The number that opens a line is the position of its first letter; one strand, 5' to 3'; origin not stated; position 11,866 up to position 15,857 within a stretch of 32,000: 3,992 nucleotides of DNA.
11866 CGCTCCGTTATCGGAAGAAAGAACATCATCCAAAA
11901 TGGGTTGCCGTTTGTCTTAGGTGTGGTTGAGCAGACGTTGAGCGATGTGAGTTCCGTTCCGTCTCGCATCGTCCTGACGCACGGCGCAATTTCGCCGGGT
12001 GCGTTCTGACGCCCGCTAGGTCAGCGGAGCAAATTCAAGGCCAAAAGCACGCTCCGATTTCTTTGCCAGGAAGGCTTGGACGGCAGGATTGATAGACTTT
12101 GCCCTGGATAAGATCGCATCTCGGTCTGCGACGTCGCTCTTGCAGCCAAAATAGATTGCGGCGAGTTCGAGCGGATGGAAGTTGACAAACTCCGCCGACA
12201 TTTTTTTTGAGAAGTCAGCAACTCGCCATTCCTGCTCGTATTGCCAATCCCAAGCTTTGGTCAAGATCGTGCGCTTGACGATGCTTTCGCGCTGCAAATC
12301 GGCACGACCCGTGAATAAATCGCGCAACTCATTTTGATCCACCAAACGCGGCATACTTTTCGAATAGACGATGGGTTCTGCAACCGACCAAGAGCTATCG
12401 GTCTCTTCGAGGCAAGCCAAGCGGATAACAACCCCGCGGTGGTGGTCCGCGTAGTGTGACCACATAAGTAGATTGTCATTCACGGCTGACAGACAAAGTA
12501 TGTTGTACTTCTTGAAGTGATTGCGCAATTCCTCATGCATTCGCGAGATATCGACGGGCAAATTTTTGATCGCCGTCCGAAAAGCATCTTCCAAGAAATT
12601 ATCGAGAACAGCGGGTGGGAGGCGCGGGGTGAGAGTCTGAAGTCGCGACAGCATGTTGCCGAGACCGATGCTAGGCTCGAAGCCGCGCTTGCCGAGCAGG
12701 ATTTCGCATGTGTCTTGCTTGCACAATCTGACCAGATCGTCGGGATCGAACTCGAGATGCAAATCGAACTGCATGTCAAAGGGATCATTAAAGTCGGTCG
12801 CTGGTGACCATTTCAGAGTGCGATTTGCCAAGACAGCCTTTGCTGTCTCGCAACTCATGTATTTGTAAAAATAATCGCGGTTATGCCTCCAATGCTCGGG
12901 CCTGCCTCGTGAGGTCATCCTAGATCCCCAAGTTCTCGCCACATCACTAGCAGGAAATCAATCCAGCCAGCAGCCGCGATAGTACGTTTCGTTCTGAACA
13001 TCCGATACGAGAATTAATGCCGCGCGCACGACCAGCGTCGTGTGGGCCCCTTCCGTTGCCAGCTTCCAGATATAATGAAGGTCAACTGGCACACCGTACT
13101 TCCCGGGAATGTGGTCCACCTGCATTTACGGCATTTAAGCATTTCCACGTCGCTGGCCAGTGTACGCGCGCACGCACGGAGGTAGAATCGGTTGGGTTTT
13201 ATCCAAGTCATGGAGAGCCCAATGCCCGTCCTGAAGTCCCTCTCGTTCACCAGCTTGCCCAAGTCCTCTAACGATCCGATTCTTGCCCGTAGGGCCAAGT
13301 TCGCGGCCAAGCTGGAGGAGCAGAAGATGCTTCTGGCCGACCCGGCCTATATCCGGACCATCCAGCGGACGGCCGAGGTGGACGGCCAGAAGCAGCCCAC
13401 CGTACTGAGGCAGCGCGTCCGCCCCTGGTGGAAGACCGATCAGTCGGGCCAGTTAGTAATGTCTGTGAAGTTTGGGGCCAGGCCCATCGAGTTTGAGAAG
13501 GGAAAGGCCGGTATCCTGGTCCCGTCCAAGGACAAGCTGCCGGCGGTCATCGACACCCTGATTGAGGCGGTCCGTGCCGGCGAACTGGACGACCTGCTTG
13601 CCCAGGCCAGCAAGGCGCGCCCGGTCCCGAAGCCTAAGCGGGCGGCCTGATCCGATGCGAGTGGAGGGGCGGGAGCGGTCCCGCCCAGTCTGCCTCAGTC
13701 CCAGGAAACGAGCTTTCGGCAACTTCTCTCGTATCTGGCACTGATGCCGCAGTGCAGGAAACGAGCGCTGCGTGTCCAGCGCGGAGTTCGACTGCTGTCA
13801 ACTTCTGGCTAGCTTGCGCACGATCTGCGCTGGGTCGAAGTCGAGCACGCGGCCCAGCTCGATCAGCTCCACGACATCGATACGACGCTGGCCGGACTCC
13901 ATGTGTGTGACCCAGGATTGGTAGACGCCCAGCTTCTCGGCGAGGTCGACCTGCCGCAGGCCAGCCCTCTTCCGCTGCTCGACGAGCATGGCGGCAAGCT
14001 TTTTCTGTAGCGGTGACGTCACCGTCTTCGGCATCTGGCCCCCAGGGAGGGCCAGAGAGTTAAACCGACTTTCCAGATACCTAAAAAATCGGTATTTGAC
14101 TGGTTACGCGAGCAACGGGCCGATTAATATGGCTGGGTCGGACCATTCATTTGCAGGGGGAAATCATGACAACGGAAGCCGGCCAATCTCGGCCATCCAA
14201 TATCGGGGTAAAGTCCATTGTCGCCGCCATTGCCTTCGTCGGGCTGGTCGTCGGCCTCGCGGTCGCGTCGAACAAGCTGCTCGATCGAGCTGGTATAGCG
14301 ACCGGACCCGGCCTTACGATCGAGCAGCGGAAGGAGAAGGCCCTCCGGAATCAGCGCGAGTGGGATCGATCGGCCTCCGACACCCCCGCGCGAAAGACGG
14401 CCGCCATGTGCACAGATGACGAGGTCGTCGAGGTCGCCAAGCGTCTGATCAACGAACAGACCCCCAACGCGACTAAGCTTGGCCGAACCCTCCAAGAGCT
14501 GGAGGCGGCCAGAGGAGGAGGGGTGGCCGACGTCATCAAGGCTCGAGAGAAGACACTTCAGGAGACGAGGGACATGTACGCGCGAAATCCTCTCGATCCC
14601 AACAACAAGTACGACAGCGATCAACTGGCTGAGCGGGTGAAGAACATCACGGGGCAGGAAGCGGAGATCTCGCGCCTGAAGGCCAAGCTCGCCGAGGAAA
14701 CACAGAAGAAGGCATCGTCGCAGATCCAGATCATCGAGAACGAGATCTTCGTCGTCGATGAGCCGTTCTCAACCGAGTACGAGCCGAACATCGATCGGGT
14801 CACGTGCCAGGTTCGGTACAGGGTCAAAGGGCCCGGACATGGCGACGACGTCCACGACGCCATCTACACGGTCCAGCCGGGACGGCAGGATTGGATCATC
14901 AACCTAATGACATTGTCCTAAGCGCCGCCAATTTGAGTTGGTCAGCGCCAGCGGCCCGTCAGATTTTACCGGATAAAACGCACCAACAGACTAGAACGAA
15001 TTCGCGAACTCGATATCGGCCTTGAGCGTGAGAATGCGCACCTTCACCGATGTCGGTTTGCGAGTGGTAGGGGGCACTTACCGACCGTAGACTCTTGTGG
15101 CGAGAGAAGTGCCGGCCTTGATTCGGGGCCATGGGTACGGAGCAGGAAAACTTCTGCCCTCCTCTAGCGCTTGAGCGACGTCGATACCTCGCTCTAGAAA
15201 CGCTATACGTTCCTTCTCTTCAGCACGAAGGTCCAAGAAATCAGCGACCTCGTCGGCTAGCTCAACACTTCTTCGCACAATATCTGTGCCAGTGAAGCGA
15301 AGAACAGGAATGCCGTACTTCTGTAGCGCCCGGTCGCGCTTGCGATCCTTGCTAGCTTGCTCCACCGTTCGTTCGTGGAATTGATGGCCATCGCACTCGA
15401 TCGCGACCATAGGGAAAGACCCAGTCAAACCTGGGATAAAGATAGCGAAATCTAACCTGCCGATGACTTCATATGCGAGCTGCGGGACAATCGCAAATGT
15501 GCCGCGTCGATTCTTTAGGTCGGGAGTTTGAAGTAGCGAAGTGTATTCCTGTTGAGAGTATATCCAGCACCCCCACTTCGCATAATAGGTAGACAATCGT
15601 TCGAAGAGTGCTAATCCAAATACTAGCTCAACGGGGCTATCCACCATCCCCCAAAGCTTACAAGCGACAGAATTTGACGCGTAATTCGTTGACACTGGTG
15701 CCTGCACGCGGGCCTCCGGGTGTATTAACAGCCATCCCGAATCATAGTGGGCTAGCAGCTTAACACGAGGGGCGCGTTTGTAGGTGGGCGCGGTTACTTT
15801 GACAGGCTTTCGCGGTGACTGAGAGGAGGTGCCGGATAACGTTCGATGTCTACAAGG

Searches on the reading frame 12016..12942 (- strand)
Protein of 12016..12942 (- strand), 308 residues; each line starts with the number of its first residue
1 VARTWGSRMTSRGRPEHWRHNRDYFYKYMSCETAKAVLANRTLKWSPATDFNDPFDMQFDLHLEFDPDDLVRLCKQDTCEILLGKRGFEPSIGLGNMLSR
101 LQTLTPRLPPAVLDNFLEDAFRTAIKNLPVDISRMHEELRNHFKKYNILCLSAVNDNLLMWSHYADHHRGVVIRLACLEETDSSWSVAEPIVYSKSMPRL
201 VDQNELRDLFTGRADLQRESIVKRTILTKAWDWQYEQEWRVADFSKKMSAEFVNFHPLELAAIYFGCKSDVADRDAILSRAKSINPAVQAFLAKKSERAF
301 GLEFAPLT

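Call 63: search_protein_families(library=pfam, proteins=[window:12016-12942:-], max_evalue=0.001)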
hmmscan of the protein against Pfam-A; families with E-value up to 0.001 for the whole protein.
window:12016-12942:- (308 aa): 1 family
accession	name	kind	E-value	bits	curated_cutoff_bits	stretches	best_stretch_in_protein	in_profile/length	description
PF11185.13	DUF2971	-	3.4e-08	35.1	22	1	160-241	1-89/89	Protein of unknown function (DUF2971)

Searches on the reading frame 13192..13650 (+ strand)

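Call 92: search_protein_families(library=pfam, proteins=[window:13192-13650:+], max_evalue=0.001)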
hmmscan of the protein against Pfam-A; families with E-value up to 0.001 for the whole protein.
window:13192-13650:+ (152 aa): 1 family
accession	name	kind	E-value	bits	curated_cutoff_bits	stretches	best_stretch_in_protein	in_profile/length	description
PF20346.3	DUF6641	-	2.6e-07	31.1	27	1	28-134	34-141/143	Family of unknown function (DUF6641)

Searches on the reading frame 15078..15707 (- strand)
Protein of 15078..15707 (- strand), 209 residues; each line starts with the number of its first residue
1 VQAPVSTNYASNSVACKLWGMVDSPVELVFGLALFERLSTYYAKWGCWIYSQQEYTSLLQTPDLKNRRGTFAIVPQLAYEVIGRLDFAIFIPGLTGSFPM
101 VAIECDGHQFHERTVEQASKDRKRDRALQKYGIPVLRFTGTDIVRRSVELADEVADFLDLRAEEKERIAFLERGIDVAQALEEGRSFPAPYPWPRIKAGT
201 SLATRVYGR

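Call 63: search_protein_families(library=pfam, proteins=[window:15078-15707:-], max_evalue=0.001)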
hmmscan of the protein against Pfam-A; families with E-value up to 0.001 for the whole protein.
window:15078-15707:- (209 aa): 2 families
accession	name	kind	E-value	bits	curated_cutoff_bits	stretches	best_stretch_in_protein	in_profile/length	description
PF18741.7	MTES_1575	-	8.4e-08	32.6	38.2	1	75-156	18-94/96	REase_MTES_1575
PF04480.18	DUF559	-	5.5e-05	23.4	20.6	1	101-156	55-106/109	Protein of unknown function (DUF559)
